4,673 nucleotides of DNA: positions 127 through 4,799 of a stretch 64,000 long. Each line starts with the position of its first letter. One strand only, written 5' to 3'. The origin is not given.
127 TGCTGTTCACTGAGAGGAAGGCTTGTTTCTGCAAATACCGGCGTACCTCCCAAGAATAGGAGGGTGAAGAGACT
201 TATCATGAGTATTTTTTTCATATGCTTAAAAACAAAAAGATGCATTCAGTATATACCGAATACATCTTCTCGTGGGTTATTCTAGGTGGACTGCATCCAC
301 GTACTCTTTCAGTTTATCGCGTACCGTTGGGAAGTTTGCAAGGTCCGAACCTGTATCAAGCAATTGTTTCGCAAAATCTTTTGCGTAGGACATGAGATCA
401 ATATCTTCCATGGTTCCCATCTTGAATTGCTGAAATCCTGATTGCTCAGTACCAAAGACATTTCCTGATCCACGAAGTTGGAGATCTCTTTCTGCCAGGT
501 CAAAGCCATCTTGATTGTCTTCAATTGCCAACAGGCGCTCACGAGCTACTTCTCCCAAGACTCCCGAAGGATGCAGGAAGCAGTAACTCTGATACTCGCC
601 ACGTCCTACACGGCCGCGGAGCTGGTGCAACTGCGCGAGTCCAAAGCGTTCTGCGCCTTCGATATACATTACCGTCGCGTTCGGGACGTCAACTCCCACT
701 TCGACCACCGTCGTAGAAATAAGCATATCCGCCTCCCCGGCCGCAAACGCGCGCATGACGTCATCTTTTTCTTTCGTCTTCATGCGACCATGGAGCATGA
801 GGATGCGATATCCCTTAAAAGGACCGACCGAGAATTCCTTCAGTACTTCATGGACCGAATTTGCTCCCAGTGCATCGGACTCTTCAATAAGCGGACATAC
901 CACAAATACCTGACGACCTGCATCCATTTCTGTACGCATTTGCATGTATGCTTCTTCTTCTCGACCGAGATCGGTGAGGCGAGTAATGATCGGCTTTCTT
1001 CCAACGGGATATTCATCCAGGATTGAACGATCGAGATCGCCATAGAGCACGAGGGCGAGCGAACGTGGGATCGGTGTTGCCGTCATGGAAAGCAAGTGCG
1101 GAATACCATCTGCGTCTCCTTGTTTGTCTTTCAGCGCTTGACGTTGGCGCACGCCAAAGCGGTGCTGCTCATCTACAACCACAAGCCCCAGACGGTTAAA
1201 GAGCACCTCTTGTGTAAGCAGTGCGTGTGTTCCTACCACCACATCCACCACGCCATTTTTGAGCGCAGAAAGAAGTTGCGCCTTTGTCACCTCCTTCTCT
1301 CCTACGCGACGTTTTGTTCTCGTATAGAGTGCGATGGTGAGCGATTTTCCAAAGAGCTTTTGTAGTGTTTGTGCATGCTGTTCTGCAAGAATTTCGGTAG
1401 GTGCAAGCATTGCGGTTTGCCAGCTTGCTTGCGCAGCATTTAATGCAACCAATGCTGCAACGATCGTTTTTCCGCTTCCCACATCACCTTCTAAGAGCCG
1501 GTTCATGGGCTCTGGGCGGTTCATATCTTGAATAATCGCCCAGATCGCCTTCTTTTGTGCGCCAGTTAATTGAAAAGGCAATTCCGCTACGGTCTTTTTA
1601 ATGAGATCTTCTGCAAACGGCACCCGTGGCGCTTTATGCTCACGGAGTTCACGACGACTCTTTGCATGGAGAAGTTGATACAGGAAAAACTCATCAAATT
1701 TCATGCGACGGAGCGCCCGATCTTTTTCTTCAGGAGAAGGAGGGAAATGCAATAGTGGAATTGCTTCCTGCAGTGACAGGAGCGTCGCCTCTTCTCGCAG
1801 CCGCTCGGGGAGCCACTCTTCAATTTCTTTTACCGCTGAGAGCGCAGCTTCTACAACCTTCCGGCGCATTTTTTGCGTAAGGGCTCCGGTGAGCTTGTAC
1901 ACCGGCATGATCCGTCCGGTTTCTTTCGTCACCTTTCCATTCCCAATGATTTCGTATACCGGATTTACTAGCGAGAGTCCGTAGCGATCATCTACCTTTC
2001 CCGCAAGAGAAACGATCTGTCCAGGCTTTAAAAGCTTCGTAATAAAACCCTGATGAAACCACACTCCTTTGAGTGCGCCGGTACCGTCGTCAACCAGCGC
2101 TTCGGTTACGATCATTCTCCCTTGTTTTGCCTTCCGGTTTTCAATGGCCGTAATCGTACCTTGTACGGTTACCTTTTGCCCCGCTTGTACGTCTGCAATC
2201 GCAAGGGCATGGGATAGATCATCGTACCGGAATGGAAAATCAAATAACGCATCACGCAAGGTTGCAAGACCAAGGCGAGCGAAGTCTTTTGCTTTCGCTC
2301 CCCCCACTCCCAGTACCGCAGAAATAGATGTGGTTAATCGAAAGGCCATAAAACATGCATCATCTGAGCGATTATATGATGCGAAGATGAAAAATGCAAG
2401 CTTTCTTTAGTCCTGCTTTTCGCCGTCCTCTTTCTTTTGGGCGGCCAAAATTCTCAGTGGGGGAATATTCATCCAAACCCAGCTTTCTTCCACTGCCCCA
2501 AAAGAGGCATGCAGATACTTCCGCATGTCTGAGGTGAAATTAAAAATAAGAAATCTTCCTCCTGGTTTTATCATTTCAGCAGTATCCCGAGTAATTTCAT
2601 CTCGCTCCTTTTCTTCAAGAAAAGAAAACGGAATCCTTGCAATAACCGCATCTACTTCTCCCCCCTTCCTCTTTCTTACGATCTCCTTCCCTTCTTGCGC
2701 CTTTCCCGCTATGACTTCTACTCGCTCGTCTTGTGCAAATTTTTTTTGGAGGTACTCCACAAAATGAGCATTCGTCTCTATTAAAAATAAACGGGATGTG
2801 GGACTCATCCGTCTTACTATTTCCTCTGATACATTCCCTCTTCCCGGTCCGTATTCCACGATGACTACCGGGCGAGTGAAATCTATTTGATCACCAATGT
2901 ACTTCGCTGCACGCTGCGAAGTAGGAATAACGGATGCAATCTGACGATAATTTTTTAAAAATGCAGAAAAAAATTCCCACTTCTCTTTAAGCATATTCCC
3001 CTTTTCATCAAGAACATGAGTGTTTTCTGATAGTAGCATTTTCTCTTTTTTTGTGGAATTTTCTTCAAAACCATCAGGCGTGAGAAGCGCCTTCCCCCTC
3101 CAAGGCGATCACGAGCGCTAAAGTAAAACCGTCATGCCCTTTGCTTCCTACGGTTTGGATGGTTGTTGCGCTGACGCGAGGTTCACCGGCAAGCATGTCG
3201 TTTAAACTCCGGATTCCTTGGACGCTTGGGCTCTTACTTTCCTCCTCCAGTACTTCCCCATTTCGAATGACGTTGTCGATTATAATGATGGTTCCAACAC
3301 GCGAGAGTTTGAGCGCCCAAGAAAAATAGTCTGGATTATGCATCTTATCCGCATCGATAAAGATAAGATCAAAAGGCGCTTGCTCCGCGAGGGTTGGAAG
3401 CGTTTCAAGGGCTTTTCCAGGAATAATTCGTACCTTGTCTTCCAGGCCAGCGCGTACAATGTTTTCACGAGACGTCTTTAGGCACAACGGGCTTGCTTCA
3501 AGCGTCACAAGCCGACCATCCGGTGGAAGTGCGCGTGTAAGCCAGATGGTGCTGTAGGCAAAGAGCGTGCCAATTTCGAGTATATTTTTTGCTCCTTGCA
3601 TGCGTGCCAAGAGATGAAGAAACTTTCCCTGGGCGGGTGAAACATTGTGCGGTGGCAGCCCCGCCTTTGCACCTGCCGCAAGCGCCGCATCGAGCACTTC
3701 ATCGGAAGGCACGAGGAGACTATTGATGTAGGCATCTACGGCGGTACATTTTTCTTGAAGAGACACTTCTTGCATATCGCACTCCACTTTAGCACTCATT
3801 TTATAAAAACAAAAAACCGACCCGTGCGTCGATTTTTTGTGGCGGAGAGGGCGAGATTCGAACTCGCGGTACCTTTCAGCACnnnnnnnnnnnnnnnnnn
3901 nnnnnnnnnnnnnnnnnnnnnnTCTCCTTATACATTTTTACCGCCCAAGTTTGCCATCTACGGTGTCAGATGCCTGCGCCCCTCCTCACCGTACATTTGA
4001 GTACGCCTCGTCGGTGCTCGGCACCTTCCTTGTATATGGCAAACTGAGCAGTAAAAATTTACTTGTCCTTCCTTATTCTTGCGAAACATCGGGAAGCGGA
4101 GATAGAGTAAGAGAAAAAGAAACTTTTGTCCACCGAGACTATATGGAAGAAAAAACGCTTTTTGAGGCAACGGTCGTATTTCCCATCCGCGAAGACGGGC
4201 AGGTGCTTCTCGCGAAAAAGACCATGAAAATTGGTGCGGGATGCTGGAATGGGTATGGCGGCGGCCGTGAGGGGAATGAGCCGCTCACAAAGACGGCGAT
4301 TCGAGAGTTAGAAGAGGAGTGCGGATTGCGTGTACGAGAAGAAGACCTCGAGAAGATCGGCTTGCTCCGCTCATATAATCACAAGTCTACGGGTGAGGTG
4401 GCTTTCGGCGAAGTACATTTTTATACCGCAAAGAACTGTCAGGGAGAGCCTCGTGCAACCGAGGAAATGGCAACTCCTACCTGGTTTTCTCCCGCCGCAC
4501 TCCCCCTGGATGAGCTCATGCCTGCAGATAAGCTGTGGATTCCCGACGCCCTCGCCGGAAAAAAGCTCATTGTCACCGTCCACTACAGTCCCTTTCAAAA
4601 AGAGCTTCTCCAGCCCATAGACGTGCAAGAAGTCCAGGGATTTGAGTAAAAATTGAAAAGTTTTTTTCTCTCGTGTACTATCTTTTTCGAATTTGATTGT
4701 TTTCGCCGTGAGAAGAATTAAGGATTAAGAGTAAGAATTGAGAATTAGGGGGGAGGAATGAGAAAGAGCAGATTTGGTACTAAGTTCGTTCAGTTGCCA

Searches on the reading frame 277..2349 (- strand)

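Call 58: search_protein_families(library=pfam, proteins=[window:277-2349:-], max_evalue=0.00001)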
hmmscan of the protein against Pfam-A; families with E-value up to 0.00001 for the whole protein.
window:277-2349:- (690 aa): 5 families
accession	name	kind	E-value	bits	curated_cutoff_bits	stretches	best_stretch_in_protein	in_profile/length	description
PF17191.10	RecG_wedge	-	1.6e-24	86.8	23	1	12-173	5-162/162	RecG wedge domain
PF00270.35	DEAD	-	8.7e-23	81.3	26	1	264-431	3-164/167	DEAD/DEAH box helicase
PF00271.37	Helicase_C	-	9.7e-20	71.3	23.5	1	474-583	11-108/110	Helicase conserved C-terminal domain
PF04851.21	ResIII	-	2.8e-13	50.6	22.5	1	260-426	3-162/164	Type III restriction enzyme, res subunit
PF19833.4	RecG_dom3_C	-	1.5e-08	35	26.8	1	613-670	2-61/87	ATP-dependent DNA helicase RecG, domain 3, C-terminal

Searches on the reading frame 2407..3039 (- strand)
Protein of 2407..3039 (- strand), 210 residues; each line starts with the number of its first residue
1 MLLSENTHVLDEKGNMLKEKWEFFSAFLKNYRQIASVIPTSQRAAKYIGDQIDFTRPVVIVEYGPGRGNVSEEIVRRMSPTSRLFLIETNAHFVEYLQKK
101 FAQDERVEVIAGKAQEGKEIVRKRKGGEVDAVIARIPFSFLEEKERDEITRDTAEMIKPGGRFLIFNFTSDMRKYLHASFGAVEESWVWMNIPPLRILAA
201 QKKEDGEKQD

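Call 41: search_protein_families(library=pfam, proteins=[window:2407-3039:-], max_evalue=0.001)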
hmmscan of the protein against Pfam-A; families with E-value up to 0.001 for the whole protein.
window:2407-3039:- (210 aa): 5 families
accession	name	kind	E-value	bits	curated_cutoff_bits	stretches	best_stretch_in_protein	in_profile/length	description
PF13649.12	Methyltransf_25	-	8.6e-09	36.4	27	1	60-161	1-97/97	Methyltransferase domain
PF00398.26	RrnaAD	-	8.7e-08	32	24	1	38-111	12-82/263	Ribosomal RNA adenine dimethylase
PF08242.18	Methyltransf_12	-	1.1e-05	26.5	30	1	62-163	2-98/98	Methyltransferase domain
PF08241.18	Methyltransf_11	-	3.5e-05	24.8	21.2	1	62-165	2-95/95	Methyltransferase domain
PF08704.16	GCD14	-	9.1e-05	22.7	26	1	51-137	35-122/247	tRNA methyltransferase complex GCD14 subunit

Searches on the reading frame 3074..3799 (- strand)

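Call 41: search_protein_families(library=pfam, proteins=[window:3074-3799:-], max_evalue=0.001)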
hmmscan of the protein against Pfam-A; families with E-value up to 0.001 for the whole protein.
window:3074-3799:- (241 aa): 4 families
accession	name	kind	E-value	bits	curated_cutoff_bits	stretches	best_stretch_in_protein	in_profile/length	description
PF01596.23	Methyltransf_3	-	8e-43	146.6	22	1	35-228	10-201/204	O-methyltransferase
PF13578.12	Methyltransf_24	-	1e-12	49.3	26.3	1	74-177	1-105/105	Methyltransferase domain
PF01135.25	PCMT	-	1.1e-06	29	20.3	1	58-158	63-158/210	Protein-L-isoaspartate(D-aspartate) O-methyltransferase (PCMT)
PF13847.12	Methyltransf_31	-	0.00054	20.1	27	1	70-186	4-121/145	Methyltransferase domain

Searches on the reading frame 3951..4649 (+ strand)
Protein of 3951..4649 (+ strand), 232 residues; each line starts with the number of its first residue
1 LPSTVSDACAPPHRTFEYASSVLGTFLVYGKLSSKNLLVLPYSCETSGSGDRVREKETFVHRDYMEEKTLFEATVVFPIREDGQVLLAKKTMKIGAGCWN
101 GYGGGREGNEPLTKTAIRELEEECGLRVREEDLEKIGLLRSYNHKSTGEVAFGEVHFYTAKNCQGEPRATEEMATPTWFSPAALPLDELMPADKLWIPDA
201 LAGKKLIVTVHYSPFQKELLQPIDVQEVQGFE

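Call 41: search_protein_families(library=pfam, proteins=[window:3951-4649:+], max_evalue=0.001)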
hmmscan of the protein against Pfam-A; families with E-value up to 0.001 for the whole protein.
window:3951-4649:+ (232 aa): 1 family
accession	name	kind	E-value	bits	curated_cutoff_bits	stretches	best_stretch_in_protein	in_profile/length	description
PF00293.34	NUDIX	-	6.4e-13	49.3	21.1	1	73-198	5-132/134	NUDIX domain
